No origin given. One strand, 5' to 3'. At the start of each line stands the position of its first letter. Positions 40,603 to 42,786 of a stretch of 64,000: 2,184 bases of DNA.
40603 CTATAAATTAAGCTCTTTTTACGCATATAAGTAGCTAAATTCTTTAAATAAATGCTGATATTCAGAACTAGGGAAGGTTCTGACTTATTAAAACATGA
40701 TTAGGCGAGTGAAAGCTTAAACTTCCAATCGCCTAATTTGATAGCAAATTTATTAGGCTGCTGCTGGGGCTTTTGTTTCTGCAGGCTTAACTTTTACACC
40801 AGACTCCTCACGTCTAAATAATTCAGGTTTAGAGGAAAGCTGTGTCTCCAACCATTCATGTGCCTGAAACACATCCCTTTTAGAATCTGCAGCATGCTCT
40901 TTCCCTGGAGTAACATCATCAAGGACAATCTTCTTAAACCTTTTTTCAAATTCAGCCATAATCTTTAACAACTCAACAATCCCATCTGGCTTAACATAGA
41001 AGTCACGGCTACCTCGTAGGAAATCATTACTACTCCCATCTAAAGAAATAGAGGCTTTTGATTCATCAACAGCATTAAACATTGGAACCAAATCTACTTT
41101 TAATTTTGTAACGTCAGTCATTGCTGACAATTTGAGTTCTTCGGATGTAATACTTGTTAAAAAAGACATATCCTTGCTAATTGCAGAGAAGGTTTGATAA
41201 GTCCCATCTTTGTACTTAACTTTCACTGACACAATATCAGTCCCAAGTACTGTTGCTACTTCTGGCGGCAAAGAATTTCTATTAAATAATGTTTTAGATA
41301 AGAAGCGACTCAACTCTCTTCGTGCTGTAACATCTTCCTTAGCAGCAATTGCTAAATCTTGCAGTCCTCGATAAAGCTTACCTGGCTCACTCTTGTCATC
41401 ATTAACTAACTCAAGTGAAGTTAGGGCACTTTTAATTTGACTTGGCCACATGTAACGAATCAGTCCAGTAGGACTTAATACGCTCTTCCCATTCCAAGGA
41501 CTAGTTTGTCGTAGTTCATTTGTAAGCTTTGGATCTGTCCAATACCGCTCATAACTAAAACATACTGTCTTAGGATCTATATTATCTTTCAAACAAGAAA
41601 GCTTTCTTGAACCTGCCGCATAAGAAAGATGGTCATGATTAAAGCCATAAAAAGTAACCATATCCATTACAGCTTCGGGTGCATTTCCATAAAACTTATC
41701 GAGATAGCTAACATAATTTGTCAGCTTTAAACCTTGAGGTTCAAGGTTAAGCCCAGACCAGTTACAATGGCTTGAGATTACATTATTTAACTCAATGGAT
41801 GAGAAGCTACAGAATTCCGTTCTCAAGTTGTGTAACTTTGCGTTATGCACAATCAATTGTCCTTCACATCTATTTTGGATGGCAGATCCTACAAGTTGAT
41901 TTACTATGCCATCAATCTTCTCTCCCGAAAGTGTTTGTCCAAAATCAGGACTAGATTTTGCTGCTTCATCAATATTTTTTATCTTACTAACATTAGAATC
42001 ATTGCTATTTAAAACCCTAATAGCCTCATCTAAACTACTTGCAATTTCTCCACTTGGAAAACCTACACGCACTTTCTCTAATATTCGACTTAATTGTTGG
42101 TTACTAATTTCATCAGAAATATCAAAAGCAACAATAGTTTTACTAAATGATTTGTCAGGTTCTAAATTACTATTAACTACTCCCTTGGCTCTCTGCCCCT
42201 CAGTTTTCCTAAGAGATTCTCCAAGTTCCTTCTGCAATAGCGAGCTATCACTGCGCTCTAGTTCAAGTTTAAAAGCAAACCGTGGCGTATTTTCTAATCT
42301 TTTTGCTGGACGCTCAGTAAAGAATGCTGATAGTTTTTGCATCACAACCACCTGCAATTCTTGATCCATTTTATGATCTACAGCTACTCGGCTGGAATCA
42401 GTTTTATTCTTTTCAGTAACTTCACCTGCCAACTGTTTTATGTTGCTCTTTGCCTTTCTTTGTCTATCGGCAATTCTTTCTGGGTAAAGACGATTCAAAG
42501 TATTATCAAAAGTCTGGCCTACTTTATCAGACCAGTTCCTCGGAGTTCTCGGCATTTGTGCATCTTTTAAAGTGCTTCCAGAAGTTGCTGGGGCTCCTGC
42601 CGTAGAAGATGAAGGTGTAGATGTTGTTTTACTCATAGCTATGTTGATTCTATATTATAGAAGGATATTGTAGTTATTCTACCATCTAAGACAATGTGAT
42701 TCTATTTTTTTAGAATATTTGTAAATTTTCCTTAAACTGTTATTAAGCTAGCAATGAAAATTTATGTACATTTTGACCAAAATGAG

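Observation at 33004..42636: Tandem pair of giant, mutually homologous proteins (1178 and 1257 aa) plus a 627-aa neighbour with no recognisable domains; candidate novel effector-like family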

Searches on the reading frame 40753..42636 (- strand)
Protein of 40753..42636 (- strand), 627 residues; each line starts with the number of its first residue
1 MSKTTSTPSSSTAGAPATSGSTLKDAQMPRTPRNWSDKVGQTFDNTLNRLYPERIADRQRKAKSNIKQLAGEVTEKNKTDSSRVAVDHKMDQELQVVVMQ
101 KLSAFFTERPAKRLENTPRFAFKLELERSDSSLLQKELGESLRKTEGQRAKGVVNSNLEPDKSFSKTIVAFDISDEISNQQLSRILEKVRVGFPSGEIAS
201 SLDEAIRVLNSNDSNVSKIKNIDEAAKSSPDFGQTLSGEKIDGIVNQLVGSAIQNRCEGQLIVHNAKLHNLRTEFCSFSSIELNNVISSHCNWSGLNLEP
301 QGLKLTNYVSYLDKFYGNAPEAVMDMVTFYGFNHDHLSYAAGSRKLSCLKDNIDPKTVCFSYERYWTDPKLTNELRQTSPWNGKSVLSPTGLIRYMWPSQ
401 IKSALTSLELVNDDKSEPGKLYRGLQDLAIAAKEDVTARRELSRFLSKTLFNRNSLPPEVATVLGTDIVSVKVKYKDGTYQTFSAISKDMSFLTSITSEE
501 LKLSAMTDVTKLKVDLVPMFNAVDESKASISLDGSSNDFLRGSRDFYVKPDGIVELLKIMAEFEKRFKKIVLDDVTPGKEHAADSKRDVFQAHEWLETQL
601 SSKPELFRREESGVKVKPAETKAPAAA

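Call 4: search_protein_families(library=pfam, proteins=[window:40753-42636:-], max_evalue=1)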
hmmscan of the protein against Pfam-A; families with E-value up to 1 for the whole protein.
window:40753-42636:- (627 aa): 1 family
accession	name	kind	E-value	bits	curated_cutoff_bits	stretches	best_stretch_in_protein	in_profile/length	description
PF23154.1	KANSL3_1st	-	0.041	14.1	23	1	192-290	5-108/169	KANSL3, helical domain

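Call 9: search_solved_structures(query=window:40753-42636:-, max_evalue=1)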
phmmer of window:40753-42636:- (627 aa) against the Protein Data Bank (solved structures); distinct sequences matched with E-value up to 1: 2.
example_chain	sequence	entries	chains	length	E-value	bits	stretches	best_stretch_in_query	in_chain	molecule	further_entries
5z7q_A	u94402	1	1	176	0.025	16.6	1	430-515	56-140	Flagellin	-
8gjg_A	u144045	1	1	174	0.31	13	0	176-221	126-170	gluc_A04_0005 Binder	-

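Call 14: list_cluster_members(proteins=[P0001, P0002, window:40753-42636:-])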
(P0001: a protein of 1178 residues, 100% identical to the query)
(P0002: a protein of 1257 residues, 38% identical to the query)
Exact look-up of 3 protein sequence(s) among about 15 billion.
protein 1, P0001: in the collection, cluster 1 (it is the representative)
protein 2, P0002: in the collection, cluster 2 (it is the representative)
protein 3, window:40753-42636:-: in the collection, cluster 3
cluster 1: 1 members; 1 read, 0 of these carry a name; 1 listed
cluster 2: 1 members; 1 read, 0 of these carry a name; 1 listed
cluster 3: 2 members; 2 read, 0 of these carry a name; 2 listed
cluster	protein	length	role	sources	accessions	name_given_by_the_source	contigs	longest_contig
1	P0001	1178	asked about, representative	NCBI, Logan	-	-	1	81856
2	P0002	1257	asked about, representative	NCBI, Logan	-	-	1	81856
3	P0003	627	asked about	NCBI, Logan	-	-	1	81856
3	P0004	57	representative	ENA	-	-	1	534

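Call 33: search_protein_families(library=ncbifam, proteins=[window:40753-42636:-], max_evalue=0.01)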
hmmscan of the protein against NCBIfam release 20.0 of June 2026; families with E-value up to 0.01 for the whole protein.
window:40753-42636:- (627 aa): 0 families

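Call 37: find_homologous_proteins(query=window:40753-42636:-, max_evalue=0.01)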
Query window:40753-42636:-: 8000 candidates shared short words with the query, none scored E <= 0.01.
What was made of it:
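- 40753..42636 (-): Unrelated 627-aa no-domain protein with a Ser/Thr/Pro-rich N-terminus. Likely its own transcription unit. No homolog in the word-indexed search (call 37).
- Tried and rejected: It returned nothing for the 627-aa protein (call 37).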

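Call 40: search_protein_families(library=padloc, proteins=[window:40753-42636:-], max_evalue=0.1)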
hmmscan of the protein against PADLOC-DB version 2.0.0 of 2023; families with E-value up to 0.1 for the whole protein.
window:40753-42636:- (627 aa): 1 family
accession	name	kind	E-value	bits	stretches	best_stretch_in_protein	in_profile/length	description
PDLC02074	Cas2_IIIb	-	0.025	12.7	1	166-189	2-25/86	-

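Call 41: search_protein_families(library=phrogs, proteins=[window:40753-42636:-], max_evalue=0.1)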
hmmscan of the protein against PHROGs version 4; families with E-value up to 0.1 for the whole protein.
window:40753-42636:- (627 aa): 1 family
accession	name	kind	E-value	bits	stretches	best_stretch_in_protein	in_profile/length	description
phrog_28622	-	unknown function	0.019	11.6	1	162-316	5404-5557/5652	-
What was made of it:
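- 40753..42636 (-): No family or PDB hit (calls 4, 9, 33, 40, 41).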
